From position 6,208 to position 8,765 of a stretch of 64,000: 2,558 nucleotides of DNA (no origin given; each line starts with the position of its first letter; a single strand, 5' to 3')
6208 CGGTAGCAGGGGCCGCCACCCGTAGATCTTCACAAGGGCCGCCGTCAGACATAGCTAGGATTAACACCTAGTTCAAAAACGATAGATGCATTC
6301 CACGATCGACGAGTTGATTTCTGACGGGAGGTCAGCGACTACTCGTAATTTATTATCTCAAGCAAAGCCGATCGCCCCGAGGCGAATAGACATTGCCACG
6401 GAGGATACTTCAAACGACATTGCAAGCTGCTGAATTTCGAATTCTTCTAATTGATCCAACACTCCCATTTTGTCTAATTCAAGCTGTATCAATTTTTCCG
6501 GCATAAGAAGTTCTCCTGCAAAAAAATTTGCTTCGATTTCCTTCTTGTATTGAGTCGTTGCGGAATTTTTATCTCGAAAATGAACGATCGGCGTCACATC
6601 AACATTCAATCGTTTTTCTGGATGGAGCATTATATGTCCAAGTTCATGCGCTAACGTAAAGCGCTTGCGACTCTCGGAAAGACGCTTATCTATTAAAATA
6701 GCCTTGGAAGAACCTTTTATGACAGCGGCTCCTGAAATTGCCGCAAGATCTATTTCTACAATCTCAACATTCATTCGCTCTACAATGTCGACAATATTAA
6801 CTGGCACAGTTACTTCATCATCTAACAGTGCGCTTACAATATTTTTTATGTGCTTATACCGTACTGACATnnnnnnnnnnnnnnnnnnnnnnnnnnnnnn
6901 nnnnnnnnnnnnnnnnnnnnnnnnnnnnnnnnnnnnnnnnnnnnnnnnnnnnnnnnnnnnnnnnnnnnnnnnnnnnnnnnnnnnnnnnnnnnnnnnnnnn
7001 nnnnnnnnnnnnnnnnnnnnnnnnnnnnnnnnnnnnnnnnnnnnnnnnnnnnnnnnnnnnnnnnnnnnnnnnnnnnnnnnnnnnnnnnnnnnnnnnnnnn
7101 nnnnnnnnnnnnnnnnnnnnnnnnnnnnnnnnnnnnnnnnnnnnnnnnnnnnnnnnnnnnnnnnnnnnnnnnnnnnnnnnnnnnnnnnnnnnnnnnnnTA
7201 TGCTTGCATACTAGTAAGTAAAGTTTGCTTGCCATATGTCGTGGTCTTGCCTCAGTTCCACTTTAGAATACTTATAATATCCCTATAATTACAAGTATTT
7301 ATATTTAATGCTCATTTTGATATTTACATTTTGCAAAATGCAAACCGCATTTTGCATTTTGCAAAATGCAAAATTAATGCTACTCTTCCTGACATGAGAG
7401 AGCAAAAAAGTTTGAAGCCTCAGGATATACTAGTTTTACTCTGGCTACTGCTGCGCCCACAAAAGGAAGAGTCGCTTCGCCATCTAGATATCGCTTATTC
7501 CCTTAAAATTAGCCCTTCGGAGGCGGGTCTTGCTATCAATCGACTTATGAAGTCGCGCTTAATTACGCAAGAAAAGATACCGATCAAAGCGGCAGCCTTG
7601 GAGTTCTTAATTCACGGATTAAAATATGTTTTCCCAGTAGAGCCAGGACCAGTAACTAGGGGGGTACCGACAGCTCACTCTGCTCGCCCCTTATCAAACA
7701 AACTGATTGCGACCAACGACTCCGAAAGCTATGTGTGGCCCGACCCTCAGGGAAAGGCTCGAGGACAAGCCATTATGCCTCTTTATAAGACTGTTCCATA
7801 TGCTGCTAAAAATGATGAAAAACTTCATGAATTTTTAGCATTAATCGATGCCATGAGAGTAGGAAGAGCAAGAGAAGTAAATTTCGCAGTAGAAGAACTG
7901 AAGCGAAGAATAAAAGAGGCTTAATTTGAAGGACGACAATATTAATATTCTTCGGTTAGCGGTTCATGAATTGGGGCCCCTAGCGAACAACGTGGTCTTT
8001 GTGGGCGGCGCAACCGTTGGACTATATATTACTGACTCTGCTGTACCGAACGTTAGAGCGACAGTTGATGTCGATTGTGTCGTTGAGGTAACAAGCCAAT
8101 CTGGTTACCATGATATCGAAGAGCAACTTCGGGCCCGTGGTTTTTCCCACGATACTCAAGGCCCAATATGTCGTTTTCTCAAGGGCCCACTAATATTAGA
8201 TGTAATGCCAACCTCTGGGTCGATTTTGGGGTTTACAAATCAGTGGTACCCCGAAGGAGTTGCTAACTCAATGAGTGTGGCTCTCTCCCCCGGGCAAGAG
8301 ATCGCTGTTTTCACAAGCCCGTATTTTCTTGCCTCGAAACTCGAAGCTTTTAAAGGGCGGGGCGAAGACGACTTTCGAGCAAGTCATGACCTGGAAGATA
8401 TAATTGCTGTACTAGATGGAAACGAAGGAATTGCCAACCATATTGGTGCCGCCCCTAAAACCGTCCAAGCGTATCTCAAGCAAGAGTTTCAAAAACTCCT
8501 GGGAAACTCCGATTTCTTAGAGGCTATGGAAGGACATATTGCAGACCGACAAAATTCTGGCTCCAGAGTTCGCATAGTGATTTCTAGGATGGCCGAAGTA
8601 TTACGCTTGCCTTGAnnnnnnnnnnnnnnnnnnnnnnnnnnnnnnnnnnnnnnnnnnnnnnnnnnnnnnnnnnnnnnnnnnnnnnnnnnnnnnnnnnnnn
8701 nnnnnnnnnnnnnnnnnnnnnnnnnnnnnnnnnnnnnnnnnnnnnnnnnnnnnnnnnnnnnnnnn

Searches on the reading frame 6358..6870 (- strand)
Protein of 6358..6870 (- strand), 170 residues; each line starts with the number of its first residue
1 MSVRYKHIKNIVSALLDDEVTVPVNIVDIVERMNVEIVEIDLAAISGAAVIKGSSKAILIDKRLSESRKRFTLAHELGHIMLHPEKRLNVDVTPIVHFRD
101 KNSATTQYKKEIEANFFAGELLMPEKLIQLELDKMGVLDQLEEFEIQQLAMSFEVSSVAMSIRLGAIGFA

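Call 12: search_protein_families(library=padloc, proteins=[window:6358-6870:-], max_evalue=0.001)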
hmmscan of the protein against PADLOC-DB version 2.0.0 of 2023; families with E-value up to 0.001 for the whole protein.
window:6358-6870:- (170 aa): 16 families
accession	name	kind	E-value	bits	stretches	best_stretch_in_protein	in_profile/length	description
PDLC04141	capP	-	7.8e-29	98.9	1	6-164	3-150/242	capP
PDLC03954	RmrA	-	9.3e-18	62.3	1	25-168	161-291/380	-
PDLC03949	RmrA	-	2.8e-13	47.5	1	25-168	143-266/363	-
PDLC03945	RmrA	-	8e-13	46.3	1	57-163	196-289/394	-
PDLC03953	RmrA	-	3.3e-12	44.3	1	65-143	204-264/373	-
PDLC04776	PDC-M69B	-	3.9e-12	44.4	1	42-169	54-176/272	-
PDLC03944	RmrA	-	6.5e-11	39.9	1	29-163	159-279/384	-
PDLC03947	RmrA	-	2.7e-10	37.6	1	24-132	160-261/383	-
PDLC03952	RmrA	-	1.8e-09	35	1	39-132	189-273/395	-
PDLC03948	RmrA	-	2.9e-09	34.3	1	33-134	167-262/397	-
PDLC03951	RmrA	-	2.8e-08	31.1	1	51-163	187-281/400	-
PDLC03946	RmrA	-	6.4e-08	29.7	1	57-167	178-267/357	-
PDLC03950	RmrA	-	6.6e-08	29.9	1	26-135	151-252/369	-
PDLC03943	RmrA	-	5.3e-07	27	1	63-163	186-268/370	-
PDLC03982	PD-Lambda-2_B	-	1.3e-06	26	1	71-159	292-368/402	-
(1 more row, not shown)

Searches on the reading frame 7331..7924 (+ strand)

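Call 11: search_protein_families(library=pfam, proteins=[window:7331-7924:+], max_evalue=0.01)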
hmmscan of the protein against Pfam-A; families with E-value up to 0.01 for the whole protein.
window:7331-7924:+ (197 aa): 0 families

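Call 12: search_protein_families(library=padloc, proteins=[window:7331-7924:+], max_evalue=0.001)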
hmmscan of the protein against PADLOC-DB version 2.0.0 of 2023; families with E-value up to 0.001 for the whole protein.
window:7331-7924:+ (197 aa): 1 family
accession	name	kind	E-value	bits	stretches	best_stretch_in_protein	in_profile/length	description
PDLC04515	PDC-M21A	-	1.1e-45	153.9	1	48-195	54-203/205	-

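Call 13: search_protein_families(library=ncbifam, proteins=[window:7331-7924:+], max_evalue=0.001)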
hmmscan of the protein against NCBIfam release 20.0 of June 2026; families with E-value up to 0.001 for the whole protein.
window:7331-7924:+ (197 aa): 0 families

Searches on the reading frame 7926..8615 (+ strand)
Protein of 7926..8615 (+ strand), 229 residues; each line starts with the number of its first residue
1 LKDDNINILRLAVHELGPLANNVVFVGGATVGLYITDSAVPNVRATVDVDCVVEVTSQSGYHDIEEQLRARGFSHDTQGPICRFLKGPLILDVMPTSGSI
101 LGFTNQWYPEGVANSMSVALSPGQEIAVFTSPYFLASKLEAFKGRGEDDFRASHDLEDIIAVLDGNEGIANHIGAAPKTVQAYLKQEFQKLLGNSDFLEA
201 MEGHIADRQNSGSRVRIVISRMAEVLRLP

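Call 11: search_protein_families(library=pfam, proteins=[window:7926-8615:+], max_evalue=0.01)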
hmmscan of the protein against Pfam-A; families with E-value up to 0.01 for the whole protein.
window:7926-8615:+ (229 aa): 1 family
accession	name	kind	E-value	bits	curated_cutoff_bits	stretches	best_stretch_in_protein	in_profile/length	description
PF08843.17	AbiEii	-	0.0019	18.6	22.5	0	17-189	9-191/238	Nucleotidyl transferase AbiEii toxin, Type IV TA system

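Call 12: search_protein_families(library=padloc, proteins=[window:7926-8615:+], max_evalue=0.001)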
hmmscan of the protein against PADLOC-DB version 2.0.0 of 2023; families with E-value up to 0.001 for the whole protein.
window:7926-8615:+ (229 aa): 1 family
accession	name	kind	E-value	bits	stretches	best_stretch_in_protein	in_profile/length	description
PDLC04516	PDC-M21B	-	5.4e-63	210.8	1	4-226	7-229/234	-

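Call 13: search_protein_families(library=ncbifam, proteins=[window:7926-8615:+], max_evalue=0.001)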
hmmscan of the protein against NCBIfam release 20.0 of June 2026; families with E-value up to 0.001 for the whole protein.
window:7926-8615:+ (229 aa): 0 families

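Call 79: find_encoding_contigs(protein=window:7926-8615:+, flank=8000, max_places=10)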
Protein window:7926-8615:+ (229 aa): no gene with exactly this product is on record in the collection.
